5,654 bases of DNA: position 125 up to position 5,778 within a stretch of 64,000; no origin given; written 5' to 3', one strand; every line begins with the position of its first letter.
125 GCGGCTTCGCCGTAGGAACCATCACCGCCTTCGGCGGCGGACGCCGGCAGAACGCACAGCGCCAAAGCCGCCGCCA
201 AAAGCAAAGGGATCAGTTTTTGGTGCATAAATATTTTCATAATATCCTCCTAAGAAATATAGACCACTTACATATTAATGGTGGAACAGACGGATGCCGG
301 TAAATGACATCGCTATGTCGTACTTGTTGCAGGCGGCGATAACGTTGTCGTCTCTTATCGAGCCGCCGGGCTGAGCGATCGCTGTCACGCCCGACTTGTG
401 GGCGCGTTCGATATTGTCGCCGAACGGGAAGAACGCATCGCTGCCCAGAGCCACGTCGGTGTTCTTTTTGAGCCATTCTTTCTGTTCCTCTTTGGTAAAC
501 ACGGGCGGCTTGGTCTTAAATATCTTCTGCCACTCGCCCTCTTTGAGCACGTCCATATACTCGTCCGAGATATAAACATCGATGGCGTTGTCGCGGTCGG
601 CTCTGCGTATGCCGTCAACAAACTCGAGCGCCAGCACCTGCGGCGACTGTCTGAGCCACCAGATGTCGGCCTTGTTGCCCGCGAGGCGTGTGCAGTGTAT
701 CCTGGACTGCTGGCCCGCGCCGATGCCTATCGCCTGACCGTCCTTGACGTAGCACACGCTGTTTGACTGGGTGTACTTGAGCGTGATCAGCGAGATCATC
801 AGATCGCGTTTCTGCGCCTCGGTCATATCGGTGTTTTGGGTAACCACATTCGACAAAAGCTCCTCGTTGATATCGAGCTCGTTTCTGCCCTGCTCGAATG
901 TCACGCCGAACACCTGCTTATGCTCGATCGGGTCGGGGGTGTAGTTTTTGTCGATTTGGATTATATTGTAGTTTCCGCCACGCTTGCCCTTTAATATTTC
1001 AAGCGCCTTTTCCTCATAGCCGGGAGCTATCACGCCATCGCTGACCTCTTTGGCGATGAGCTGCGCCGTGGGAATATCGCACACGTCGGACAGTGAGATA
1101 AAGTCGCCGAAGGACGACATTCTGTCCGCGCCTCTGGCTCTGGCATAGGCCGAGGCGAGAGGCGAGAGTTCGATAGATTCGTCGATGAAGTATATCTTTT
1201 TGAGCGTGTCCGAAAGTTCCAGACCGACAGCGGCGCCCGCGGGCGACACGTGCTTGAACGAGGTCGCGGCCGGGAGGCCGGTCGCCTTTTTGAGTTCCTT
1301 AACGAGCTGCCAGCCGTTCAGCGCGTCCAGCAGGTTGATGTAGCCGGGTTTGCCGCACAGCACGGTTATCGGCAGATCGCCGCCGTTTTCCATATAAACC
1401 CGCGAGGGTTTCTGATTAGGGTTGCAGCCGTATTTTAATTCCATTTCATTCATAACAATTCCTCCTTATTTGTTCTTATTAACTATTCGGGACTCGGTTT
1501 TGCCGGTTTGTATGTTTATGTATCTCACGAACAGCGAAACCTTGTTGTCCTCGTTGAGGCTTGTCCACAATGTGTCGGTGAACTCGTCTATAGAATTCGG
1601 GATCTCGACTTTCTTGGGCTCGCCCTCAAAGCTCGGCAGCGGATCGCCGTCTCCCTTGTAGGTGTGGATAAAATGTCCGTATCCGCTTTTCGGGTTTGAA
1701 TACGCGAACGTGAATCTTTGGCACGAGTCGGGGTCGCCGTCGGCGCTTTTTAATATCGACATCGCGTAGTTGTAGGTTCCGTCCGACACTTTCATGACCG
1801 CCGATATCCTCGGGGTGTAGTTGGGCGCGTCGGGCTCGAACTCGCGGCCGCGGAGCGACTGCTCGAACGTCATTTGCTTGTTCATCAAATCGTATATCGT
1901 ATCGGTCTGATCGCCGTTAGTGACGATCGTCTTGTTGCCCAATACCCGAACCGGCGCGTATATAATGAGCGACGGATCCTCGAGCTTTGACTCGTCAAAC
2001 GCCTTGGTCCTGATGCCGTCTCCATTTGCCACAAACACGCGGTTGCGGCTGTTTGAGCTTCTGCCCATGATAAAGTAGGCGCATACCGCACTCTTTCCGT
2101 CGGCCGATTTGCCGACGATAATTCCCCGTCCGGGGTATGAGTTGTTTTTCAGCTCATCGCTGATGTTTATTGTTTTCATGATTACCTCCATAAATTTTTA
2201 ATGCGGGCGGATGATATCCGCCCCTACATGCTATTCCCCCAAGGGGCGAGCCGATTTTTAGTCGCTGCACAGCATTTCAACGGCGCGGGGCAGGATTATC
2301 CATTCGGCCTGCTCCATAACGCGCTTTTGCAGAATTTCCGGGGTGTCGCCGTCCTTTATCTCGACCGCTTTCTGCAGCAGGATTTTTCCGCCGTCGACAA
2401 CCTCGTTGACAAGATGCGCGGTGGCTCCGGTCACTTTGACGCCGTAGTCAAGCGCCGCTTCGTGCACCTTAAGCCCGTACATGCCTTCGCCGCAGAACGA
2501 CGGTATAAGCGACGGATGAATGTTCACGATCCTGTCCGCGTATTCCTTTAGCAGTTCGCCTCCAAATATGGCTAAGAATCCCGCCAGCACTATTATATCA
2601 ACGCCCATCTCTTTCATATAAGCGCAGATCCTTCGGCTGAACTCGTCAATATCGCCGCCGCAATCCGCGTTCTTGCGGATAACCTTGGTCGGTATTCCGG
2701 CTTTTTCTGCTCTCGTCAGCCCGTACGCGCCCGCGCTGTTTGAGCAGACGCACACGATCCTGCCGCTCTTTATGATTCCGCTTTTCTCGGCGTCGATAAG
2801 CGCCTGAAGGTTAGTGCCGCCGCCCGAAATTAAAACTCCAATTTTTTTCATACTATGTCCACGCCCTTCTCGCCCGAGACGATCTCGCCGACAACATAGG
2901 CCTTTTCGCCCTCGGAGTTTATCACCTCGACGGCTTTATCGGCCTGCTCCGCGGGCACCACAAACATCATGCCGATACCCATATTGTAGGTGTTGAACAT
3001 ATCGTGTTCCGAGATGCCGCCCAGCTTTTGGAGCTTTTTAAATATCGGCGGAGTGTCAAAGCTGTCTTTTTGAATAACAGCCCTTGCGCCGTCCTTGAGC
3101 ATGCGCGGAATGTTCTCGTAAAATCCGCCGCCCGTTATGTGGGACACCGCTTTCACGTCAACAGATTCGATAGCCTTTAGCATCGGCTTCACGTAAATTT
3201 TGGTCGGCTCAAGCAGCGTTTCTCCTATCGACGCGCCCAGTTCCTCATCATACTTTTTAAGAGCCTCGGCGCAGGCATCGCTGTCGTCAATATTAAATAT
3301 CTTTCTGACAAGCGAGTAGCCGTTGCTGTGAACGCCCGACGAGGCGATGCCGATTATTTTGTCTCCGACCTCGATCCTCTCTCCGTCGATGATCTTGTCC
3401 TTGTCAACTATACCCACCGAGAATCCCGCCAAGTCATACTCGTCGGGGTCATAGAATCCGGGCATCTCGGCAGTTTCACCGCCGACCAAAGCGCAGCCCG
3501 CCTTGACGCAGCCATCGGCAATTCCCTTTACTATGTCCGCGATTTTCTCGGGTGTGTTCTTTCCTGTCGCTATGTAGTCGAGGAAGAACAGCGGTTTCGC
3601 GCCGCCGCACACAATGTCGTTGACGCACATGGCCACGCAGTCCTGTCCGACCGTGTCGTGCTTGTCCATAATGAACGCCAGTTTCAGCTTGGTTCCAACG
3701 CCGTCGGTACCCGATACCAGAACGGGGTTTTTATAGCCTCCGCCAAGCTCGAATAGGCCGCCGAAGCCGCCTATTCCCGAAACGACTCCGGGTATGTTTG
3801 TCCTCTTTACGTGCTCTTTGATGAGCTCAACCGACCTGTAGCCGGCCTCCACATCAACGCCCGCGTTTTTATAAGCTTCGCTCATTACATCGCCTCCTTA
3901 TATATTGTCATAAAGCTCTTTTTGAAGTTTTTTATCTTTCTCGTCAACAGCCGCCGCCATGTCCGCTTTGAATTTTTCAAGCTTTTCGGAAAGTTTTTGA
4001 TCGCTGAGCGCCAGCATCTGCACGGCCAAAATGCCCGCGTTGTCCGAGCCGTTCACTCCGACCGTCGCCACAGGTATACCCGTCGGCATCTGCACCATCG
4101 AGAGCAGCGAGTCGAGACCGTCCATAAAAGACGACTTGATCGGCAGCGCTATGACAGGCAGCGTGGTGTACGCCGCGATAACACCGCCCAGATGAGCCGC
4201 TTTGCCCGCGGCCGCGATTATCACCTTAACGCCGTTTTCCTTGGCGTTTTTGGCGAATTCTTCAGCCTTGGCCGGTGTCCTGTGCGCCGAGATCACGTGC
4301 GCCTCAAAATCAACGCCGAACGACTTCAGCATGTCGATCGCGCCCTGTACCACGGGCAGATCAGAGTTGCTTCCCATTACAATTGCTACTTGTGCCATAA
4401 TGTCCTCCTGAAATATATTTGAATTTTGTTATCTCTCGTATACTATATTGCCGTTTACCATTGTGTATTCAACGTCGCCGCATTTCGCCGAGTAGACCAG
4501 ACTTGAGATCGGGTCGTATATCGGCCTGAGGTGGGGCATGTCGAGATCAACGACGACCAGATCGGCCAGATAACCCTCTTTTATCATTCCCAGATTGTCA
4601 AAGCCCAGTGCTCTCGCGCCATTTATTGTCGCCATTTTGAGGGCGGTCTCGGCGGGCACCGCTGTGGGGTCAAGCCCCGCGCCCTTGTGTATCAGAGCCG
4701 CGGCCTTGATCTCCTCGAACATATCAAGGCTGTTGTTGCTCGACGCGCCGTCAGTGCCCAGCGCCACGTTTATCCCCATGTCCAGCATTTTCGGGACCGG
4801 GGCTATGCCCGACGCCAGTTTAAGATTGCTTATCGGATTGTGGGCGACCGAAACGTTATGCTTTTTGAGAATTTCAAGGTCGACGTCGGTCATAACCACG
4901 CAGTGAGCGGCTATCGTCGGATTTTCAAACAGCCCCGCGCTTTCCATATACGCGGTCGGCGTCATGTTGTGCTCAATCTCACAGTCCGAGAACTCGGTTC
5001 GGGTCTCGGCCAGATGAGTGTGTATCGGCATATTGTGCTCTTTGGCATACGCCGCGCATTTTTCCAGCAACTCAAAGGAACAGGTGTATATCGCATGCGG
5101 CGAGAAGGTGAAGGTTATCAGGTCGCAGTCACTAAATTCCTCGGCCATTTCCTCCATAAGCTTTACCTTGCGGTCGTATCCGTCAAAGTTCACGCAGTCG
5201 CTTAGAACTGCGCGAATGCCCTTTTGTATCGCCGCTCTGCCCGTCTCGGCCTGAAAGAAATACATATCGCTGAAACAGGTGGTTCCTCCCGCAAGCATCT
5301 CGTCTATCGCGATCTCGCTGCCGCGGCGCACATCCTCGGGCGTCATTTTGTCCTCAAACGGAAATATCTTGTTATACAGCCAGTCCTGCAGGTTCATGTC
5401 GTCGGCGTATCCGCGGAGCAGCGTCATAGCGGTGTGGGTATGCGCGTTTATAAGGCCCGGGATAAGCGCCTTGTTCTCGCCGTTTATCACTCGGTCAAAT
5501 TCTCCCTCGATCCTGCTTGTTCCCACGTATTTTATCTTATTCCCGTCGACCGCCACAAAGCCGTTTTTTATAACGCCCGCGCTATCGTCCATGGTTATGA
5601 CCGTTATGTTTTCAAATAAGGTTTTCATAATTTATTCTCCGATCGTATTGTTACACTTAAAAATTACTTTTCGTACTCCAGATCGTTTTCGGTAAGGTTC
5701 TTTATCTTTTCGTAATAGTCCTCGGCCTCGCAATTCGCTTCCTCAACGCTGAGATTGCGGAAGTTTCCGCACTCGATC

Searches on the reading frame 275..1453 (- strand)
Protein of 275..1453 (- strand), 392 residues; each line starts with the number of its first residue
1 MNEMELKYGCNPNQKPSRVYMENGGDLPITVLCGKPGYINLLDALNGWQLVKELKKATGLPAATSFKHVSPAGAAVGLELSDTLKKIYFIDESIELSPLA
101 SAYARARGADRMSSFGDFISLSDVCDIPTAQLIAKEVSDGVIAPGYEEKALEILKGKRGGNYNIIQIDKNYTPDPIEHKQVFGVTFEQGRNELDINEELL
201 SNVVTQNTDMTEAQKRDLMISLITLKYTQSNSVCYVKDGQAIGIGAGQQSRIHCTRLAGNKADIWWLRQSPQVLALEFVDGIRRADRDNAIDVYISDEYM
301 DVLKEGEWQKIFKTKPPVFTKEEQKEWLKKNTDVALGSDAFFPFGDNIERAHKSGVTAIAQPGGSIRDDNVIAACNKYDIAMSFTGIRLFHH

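Call 8: search_protein_families(library=pfam, proteins=[window:275-1453:-], max_evalue=0.01)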
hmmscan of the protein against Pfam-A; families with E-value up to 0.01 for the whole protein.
window:275-1453:- (392 aa): 1 family
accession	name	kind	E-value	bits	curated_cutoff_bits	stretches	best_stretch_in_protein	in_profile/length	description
PF01808.24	AICARFT_IMPCHas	-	1.2e-58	199.5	25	1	3-261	76-311/311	AICARFT/IMPCHase bienzyme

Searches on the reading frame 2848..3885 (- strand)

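Call 8: search_protein_families(library=pfam, proteins=[window:2848-3885:-], max_evalue=0.01)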
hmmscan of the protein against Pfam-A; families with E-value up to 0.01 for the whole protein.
window:2848-3885:- (345 aa): 2 families
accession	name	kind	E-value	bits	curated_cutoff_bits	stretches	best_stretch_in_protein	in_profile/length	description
PF02769.27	AIRS_C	-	1.2e-36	126.6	23.1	1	172-341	1-151/156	AIR synthase related protein, C-terminal domain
PF00586.29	AIRS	-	2e-27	96.3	24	1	55-160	14-112/112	AIR synthase related protein, N-terminal domain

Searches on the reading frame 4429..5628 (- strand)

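Call 8: search_protein_families(library=pfam, proteins=[window:4429-5628:-], max_evalue=0.01)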
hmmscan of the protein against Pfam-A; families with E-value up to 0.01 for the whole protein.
window:4429-5628:- (399 aa): 2 families
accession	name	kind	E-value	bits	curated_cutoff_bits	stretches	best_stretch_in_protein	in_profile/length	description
PF01979.26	Amidohydro_1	-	1.6e-77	261.5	25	1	55-396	2-345/345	Amidohydrolase family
PF07969.17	Amidohydro_3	-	2.4e-26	93.7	29.7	1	96-397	153-472/472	Amidohydrolase family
